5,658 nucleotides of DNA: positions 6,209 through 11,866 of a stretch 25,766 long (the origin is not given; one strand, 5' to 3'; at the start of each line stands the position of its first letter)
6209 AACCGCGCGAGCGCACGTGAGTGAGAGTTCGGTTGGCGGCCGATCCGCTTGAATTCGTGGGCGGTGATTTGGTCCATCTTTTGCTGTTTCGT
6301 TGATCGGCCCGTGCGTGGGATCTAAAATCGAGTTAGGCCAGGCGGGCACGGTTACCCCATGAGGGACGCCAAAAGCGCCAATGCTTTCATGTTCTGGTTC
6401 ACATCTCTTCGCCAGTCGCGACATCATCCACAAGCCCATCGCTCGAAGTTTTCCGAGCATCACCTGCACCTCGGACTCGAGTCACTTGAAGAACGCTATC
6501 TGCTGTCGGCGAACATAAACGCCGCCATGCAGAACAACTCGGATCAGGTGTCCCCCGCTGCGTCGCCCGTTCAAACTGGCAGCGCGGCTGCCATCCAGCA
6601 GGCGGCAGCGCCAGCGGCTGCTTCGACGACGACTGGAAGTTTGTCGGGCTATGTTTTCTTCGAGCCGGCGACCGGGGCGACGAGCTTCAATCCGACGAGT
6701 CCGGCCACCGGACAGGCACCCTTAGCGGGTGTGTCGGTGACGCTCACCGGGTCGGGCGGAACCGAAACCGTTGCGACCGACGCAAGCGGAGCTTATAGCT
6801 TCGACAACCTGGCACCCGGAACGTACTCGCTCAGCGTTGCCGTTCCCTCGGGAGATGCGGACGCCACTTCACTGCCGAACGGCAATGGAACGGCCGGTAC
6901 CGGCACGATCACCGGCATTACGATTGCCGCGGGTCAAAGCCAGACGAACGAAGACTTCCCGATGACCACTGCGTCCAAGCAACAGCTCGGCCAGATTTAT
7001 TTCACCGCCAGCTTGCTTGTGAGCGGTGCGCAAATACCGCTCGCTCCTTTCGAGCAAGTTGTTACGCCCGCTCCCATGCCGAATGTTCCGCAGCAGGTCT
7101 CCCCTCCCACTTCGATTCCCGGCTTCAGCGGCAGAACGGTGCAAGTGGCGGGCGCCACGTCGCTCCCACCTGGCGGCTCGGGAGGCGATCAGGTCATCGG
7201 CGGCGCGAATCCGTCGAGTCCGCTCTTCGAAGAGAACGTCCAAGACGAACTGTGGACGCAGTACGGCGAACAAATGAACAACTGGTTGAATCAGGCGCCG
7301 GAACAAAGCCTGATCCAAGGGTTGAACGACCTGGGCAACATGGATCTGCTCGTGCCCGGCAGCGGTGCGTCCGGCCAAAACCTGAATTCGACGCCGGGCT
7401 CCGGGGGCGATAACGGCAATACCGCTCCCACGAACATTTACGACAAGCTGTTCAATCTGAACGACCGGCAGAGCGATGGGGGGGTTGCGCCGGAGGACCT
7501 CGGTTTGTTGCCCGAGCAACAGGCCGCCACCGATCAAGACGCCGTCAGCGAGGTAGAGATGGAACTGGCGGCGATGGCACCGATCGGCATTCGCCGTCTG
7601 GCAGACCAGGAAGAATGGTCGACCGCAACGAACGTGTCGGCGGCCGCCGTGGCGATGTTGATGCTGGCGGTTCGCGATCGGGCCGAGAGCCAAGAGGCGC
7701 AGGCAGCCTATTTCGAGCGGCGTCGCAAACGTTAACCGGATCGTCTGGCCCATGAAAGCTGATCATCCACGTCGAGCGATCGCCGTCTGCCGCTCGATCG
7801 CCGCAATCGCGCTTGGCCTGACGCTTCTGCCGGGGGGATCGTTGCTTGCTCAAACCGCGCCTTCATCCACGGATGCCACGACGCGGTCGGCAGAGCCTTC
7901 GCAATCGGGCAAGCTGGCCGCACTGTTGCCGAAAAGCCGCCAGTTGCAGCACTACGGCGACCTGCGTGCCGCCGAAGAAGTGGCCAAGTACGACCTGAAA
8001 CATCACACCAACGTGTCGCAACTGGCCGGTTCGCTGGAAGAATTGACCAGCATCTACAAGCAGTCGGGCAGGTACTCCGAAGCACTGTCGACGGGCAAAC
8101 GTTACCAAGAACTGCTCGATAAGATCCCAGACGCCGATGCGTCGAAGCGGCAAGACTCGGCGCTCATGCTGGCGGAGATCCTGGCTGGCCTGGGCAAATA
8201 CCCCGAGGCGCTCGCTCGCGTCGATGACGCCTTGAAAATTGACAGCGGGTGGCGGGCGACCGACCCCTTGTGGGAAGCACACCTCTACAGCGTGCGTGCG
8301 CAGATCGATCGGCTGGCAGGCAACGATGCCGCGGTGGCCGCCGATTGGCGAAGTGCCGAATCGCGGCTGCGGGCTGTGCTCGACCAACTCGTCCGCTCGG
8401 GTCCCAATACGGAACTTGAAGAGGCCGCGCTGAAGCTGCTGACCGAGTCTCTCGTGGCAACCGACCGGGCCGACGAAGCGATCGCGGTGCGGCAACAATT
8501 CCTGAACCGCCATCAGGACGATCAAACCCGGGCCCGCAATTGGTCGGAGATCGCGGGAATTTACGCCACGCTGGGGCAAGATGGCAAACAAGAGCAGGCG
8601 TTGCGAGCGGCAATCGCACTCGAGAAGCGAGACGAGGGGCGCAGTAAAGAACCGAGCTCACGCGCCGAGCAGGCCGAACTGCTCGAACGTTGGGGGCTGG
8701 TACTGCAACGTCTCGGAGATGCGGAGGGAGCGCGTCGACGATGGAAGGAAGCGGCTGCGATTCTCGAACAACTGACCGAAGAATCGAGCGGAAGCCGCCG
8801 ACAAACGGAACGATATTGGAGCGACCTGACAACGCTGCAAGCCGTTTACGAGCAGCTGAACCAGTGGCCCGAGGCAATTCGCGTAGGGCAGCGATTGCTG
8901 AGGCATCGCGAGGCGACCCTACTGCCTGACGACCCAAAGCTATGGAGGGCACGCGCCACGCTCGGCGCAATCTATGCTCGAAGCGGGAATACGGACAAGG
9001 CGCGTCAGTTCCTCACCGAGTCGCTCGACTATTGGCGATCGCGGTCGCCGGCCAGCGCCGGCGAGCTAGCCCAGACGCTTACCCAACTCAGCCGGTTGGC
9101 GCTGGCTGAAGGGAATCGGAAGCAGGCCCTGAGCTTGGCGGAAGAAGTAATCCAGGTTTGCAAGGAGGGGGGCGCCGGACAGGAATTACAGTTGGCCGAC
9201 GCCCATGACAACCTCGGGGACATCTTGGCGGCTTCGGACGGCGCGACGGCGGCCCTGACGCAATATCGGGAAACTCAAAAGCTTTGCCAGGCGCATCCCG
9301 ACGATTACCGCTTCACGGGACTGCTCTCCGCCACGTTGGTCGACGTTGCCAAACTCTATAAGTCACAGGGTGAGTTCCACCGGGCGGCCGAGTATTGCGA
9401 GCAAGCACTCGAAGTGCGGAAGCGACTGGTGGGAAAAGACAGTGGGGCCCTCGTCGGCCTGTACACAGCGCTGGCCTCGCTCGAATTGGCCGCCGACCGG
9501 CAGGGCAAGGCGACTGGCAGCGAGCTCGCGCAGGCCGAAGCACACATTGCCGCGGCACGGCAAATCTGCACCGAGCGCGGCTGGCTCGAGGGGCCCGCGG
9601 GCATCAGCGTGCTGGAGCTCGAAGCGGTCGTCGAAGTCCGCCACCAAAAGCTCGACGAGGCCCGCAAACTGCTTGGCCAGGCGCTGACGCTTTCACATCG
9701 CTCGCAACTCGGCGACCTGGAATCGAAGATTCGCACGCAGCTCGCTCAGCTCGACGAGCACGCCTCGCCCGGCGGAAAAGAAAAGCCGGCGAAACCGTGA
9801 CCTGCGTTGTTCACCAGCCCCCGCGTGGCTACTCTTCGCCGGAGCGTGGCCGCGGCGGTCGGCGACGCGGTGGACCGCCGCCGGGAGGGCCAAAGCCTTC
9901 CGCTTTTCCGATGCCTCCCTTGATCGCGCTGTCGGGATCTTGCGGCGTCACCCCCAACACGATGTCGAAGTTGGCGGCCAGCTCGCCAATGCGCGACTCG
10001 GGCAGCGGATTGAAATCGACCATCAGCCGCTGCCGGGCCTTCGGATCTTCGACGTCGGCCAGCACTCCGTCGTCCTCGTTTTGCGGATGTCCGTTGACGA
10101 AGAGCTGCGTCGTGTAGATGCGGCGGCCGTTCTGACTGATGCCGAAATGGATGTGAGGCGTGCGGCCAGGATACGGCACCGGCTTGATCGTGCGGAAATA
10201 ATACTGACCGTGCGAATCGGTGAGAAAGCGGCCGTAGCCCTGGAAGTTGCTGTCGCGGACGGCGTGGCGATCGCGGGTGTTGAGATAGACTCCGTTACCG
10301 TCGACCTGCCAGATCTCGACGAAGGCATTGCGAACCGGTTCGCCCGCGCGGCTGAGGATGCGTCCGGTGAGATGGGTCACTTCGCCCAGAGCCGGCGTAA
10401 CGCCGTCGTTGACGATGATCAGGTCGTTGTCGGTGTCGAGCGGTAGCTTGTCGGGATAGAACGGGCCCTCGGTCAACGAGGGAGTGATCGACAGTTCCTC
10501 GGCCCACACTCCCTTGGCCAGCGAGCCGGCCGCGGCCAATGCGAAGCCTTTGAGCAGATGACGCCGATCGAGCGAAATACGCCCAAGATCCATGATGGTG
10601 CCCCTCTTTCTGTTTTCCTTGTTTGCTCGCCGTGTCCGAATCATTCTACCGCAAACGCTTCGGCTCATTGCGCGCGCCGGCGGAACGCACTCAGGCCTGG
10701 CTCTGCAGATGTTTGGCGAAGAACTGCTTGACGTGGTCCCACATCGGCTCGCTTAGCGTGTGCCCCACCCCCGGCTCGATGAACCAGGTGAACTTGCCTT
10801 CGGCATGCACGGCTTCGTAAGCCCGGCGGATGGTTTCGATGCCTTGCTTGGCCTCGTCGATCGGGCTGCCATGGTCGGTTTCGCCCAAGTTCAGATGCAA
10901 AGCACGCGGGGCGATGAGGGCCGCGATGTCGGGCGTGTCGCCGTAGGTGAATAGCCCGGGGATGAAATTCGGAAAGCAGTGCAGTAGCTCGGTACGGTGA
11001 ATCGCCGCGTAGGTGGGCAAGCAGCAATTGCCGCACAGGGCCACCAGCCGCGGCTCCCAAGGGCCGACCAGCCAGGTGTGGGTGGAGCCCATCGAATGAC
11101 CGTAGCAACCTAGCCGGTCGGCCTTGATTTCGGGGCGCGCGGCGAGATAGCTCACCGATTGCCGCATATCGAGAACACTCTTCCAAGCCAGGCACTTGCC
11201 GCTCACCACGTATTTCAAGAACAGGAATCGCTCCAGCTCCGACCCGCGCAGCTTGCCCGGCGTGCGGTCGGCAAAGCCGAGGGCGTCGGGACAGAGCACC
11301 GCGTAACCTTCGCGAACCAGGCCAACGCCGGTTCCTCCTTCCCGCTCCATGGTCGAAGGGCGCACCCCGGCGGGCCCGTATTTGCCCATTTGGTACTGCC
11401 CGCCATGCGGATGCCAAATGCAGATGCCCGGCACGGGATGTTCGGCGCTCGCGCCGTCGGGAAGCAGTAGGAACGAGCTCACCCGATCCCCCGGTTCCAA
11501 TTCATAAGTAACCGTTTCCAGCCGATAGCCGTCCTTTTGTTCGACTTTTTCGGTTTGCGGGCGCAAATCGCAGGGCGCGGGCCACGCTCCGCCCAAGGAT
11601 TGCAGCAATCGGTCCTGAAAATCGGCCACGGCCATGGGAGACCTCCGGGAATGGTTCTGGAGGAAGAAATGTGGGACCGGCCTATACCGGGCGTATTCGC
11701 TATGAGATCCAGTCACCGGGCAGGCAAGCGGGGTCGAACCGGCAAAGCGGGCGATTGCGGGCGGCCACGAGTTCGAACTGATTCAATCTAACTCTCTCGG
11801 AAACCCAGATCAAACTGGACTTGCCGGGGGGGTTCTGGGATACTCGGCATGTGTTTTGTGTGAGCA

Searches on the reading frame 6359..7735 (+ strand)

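Call 19: search_protein_families(library=pfam, proteins=[window:6359-7735:+], max_evalue=0.001)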
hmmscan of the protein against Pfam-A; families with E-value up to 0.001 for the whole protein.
window:6359-7735:+ (458 aa): 4 families
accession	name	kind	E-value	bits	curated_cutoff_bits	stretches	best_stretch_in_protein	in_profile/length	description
PF13620.12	CarboxypepD_reg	-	1e-10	42.3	32.3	1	119-196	11-76/82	Carboxypeptidase regulatory-like domain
PF17210.9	SdrD_B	-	4.2e-09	37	29.7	1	118-177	20-80/112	SdrD B-like domain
PF17802.7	SpaA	-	1.1e-05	25.9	23.1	1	117-158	11-56/91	Prealbumin-like fold domain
PF13715.12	CarbopepD_reg_2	-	4.5e-05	23.9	32.2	1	117-160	9-50/88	CarboxypepD_reg-like domain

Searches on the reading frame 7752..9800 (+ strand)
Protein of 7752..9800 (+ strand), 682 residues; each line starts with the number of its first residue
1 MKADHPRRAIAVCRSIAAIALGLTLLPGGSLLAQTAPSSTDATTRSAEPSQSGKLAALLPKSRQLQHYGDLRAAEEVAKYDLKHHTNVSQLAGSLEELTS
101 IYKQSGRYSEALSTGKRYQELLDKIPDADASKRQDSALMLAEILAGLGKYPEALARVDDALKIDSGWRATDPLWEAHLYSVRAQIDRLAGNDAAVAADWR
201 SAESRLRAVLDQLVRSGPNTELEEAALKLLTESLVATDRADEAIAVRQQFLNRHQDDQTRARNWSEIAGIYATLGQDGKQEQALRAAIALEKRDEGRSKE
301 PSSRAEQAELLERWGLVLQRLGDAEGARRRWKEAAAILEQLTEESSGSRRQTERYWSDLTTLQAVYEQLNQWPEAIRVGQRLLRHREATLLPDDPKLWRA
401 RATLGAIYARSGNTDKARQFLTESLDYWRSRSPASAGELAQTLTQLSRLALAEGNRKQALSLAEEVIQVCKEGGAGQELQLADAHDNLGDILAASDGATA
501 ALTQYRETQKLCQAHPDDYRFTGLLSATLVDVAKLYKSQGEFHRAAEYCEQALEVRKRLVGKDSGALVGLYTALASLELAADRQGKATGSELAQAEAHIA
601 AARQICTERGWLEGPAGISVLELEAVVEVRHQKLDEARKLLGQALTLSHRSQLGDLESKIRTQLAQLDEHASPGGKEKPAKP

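Call 19: search_protein_families(library=pfam, proteins=[window:7752-9800:+], max_evalue=0.001)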
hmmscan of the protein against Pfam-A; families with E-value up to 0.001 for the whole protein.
window:7752-9800:+ (682 aa): 11 families
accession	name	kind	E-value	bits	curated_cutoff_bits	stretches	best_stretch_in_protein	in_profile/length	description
PF13424.12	TPR_12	-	5.7e-29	100.6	30.1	2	364-429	11-76/77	Tetratricopeptide repeat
PF13374.12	TPR_10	-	1.1e-18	67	27.5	1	527-564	3-40/42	Tetratricopeptide repeat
PF07719.23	TPR_2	-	1e-15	56.9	27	0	531-555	6-30/34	Tetratricopeptide repeat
PF13176.12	TPR_7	-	2.4e-12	46.3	27.9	0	531-558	4-31/36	Tetratricopeptide repeat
PF24885.1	TPR_NPHP3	-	1.6e-11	44.5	100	1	344-450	87-193/239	Nephrocystin-3 TPR domain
PF17874.7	TPR_MalT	-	7.7e-11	42.3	45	3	448-587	48-180/336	MalT-like TPR region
PF13181.12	TPR_8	-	3.3e-10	39.8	25.7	0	532-556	7-31/34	Tetratricopeptide repeat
PF00515.34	TPR_1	-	4e-10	39.5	27.8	0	533-556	8-31/34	Tetratricopeptide repeat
PF14559.12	TPR_19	-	2.5e-09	37.7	25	0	104-164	3-55/68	Tetratricopeptide repeat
PF13428.12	TPR_14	-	3.1e-09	37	23.5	0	365-404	10-44/44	Tetratricopeptide repeat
PF13371.12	TPR_9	-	0.00071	20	35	1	362-423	1-54/73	Tetratricopeptide repeat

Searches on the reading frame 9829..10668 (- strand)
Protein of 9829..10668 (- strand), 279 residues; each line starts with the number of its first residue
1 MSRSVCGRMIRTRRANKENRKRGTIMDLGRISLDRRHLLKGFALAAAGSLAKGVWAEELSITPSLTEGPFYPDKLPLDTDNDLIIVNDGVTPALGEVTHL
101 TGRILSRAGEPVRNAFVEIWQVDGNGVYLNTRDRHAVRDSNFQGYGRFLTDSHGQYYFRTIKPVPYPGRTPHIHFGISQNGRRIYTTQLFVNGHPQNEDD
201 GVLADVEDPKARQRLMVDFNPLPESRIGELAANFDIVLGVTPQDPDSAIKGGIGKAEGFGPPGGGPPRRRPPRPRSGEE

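Call 19: search_protein_families(library=pfam, proteins=[window:9829-10668:-], max_evalue=0.001)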
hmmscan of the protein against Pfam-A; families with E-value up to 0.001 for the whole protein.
window:9829-10668:- (279 aa): 1 family
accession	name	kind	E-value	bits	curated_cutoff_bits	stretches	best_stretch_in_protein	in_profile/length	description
PF00775.27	Dioxygenase_C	-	4.2e-29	101.7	27.3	1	67-238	2-180/182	Dioxygenase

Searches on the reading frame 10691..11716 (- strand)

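Call 19: search_protein_families(library=pfam, proteins=[window:10691-11716:-], max_evalue=0.001)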
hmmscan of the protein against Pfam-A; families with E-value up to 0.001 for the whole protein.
window:10691-11716:- (341 aa): 1 family
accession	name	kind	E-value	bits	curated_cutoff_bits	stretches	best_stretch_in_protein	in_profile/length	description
PF12715.13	Abhydrolase_7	-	3.4e-06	27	21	1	57-282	78-317/388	Abhydrolase family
